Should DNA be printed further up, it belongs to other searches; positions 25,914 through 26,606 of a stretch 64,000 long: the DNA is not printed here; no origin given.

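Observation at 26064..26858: Tandem ~130-aa paralogs with a conserved N-terminal half and a diverging C-terminal half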

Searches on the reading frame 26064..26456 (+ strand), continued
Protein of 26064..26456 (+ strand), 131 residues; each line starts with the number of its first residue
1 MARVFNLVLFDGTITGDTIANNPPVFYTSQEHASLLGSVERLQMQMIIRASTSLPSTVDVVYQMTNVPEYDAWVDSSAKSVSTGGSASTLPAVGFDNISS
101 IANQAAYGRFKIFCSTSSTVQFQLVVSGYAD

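Call 60: find_encoding_contigs(protein=P0002, flank=3000, max_places=3)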
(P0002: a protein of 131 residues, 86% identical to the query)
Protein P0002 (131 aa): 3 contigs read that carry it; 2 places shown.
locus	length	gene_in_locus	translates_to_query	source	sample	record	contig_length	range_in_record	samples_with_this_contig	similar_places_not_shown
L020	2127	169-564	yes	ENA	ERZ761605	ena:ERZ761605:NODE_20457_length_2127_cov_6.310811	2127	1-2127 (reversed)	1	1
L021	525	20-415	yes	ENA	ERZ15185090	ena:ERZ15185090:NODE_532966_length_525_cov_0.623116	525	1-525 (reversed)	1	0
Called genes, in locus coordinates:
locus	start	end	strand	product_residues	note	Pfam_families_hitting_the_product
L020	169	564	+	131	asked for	-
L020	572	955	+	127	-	-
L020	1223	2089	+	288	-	-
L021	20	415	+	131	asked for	-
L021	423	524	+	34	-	?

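Call 67: find_homologous_proteins(query=A3, max_evalue=0.001)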
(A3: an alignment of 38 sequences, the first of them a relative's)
Query A3 (38 sequences) (131 aa, profile of the alignment): 41 proteins with E <= 0.001 among 3272 candidates.
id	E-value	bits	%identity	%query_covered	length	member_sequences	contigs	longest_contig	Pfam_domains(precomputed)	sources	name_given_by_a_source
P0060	4.3e-42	161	50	98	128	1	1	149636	-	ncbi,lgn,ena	-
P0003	4.9e-42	161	71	100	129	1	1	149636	-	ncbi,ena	-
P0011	7.7e-42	160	51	99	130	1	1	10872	-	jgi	-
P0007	2.5e-41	159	53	100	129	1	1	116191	-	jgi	-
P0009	6.0e-41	157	53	100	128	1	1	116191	-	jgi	-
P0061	8.4e-41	157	33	98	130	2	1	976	-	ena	-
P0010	1.1e-40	156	51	99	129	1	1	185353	-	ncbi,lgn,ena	-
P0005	1.7e-40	156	56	100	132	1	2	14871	-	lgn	-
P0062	4.1e-40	155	38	100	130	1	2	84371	-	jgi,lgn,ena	jgi:hypothetical protein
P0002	6.6e-40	154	86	100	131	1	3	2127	-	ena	-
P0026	2.4e-39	152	31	98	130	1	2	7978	-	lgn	-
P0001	5.4e-39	151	100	100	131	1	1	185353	-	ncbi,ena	-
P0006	1.3e-38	150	55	100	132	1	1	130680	-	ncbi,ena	-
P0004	7.2e-38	147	65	100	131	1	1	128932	-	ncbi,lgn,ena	-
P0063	1.2e-37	147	34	98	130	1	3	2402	-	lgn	-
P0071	2.5e-29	120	28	98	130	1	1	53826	-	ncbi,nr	ncbi:MAG: hypothetical protein HY909_14835 [Deltaproteobacteria bacterium]|nr:hypothetical protein [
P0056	4.9e-28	116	24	98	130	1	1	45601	-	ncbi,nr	ncbi:MAG: hypothetical protein HY909_02430 [Deltaproteobacteria bacterium]|nr:hypothetical protein [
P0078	5.0e-25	106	29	98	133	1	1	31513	-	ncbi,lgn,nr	ncbi:MAG: hypothetical protein HY909_25150 [Deltaproteobacteria bacterium]|nr:hypothetical protein [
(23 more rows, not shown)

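Call 68: find_encoding_contigs(protein=P0071, flank=8000, max_places=1)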
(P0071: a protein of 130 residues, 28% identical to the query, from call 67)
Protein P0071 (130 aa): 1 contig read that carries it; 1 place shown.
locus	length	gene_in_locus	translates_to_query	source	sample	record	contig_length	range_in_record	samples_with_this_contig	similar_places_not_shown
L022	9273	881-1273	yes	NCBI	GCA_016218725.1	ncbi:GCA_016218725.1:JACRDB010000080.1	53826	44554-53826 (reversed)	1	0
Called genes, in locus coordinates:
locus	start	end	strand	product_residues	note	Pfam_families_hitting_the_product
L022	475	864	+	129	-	-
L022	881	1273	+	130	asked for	-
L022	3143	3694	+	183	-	PF25390:WD40_RLD, PF13540:RCC1_2 (weak), PF00415:RCC1, PF13540:RCC1_2 (weak)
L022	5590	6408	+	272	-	PF01553:Acyltransferase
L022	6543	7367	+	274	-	PF05675:DUF817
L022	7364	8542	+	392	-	-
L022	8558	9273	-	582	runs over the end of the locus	PF05099:TerB (weak), PF00542:Ribosomal_L12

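Call 69: find_encoding_contigs(protein=P0056, flank=8000, max_places=1)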
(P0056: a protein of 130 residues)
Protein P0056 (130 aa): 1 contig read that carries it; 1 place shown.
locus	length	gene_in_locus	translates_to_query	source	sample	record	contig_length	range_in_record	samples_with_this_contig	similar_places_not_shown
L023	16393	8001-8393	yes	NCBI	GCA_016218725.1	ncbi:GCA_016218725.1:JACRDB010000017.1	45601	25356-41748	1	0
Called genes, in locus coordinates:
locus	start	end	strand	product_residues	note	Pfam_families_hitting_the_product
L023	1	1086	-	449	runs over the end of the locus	PF03901:Glyco_transf_22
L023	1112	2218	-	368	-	-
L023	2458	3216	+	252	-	-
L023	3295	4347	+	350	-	PF01073:3Beta_HSD, PF01370:Epimerase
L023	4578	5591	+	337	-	PF01553:Acyltransferase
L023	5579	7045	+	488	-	PF02441:Flavoprotein, PF13489:Methyltransf_23 (faint), PF05724:TPMT (faint), PF05175:MTS (weak), PF13649:Methyltransf_25, PF13847:Methyltransf_31 (weak), PF08241:Methyltransf_11, PF08242:Methyltransf_12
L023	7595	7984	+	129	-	-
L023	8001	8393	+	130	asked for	-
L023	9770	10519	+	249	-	-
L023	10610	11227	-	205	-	-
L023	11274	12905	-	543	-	-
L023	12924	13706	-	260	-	-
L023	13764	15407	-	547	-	-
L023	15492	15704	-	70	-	-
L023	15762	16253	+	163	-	PF00300:His_Phos_1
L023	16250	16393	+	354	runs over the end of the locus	-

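Call 70: find_encoding_contigs(protein=P0078, flank=8000, max_places=1)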
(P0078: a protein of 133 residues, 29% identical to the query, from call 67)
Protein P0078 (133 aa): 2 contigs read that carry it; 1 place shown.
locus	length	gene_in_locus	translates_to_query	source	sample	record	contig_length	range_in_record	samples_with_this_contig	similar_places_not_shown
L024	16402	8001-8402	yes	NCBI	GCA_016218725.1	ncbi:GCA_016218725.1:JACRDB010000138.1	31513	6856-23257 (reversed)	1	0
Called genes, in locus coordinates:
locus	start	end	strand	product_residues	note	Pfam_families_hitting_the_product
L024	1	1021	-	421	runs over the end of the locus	-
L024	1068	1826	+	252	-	-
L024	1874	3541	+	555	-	PF05960:DUF885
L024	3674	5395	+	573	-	-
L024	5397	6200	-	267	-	PF01980:TrmO_N, PF18389:TrmO_C (weak)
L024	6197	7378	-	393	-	PF03942:DTW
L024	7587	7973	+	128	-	-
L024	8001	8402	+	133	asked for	-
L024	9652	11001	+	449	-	PF25390:WD40_RLD, PF25384:Alsin_RLD (faint), PF00415:RCC1, PF25390:WD40_RLD, PF13540:RCC1_2, PF00415:RCC1, PF13540:RCC1_2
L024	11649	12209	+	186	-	PF00415:RCC1 (weak), PF25384:Alsin_RLD (faint), PF25390:WD40_RLD, PF13540:RCC1_2 (weak)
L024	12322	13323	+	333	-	-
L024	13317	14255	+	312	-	-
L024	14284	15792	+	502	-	-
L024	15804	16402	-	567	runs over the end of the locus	PF09899:DUF2126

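Call 71: find_encoding_contigs(protein=P0062, flank=8000, max_places=1)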
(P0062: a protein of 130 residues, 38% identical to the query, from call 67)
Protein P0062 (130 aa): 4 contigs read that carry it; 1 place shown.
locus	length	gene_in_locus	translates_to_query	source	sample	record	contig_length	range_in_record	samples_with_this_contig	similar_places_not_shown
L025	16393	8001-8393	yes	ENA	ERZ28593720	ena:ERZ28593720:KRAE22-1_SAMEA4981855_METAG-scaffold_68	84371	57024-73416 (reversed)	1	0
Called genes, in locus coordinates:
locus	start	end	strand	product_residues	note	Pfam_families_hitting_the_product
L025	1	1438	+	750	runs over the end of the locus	PF13598:DUF4139 (weak), PF00691:OmpA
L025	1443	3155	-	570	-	PF07690:MFS_1, PF00854:PTR2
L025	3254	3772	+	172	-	-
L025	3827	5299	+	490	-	PF05762:VWA_CoxE, PF00092:VWA, PF13519:VWA_2, PF13768:VWA_3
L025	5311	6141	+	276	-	-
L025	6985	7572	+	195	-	PF04307:YdjM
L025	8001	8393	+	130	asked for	-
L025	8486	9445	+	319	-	-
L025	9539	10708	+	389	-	PF25390:WD40_RLD, PF00415:RCC1 (weak), PF25390:WD40_RLD, PF13540:RCC1_2 (weak)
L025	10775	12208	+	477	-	-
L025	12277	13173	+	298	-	-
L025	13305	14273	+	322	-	PF05685:Uma2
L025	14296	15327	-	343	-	PF02547:Queuosine_synth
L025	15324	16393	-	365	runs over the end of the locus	-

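Call 81: search_protein_families(library=padloc, proteins=[window:26064-26456:+], max_evalue=0.1)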
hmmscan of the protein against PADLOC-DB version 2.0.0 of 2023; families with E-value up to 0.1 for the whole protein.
window:26064-26456:+ (131 aa): 0 families

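Call 83: search_solved_structures(query=A3, max_evalue=10)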
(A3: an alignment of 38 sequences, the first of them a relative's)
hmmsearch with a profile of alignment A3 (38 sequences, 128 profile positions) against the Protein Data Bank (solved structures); distinct sequences matched with E-value up to 10: 5.
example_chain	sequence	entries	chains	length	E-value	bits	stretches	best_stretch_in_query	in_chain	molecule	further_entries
3f4w_A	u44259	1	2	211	0.09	16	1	23-62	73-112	Putative hexulose 6 phosphate synthase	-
1ua7_A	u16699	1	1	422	0.68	13.2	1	25-77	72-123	Alpha-amylase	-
1bag_A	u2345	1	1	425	0.68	13.2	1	25-77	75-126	ALPHA-1,4-GLUCAN-4-GLUCANOHYDROLASE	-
11kp_B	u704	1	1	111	0.97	12.7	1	42-97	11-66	Double-strand telomeric DNA-binding proteins 1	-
3dc0_A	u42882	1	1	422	1.8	11.8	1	25-77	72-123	alpha-amylase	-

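Call 84: search_protein_families(library=pfam, alignment_id=A3, max_evalue=1)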
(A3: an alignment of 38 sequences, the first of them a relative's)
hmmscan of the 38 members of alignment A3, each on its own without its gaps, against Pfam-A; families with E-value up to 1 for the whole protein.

A. member 1, P0001 (131 aa): 0 families

B. families by the number of members that match (of 38 scanned): 11 families
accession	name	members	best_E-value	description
PF19912.4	DUF6385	2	0.0028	Domain of unknown function (DUF6385)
PF17377.7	DUF5399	1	0.0016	Family of unknown function (DUF5399)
PF17529.7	DUF5450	1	0.024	Family of unknown function (DUF5450)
PF15527.11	Ntox22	1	0.032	Bacterial toxin 22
PF08622.16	Svf1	1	0.053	Svf1-like N-terminal lipocalin domain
PF24201.1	DUF7426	1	0.056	Domain of unknown function (DUF7426)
PF18751.7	Ploopntkinase3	1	0.081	P-loop Nucleotide Kinase3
PF07532.17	Big_4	1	0.089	Bacterial Ig-like domain (group 4)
PF06802.16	DUF1231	1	0.11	Protein of unknown function (DUF1231)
PF12696.13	TraG-D_C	1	0.17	TraM recognition site of TraD and TraG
PF21871.1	Gp6_C-III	1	0.17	Baseplate structural protein gp6, C-terminal domain III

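Call 94: search_protein_families(library=pfam, proteins=[L014:6409-8520:+, L018:6948-8366:+, L019:1837-2853:+, L022:1326-2615:+, L022:3737-5050:+, L023:8452-9705:+, L024:8399-9652:+, L025:8486-9442:+, L008:8410-9558:+], max_evalue=0.1)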
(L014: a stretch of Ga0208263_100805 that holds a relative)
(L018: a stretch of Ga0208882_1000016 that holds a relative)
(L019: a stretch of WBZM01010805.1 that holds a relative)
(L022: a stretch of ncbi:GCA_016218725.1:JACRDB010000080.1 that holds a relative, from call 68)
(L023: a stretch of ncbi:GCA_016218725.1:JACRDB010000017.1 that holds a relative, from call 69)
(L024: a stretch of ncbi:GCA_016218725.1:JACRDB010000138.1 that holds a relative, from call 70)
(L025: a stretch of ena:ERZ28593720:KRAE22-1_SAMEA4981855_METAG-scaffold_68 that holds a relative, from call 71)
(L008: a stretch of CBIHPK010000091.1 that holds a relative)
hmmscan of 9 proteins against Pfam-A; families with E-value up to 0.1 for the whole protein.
L014:6409-8520:+ (704 aa): 0 families

L018:6948-8366:+ (473 aa): 0 families

L019:1837-2853:+ (339 aa): 0 families

L022:1326-2615:+ (430 aa): 0 families

L022:3737-5050:+ (438 aa): 0 families

L023:8452-9705:+ (418 aa): 0 families

L024:8399-9652:+ (418 aa): 0 families

L025:8486-9442:+ (319 aa): 0 families

L008:8410-9558:+ (383 aa): 0 families
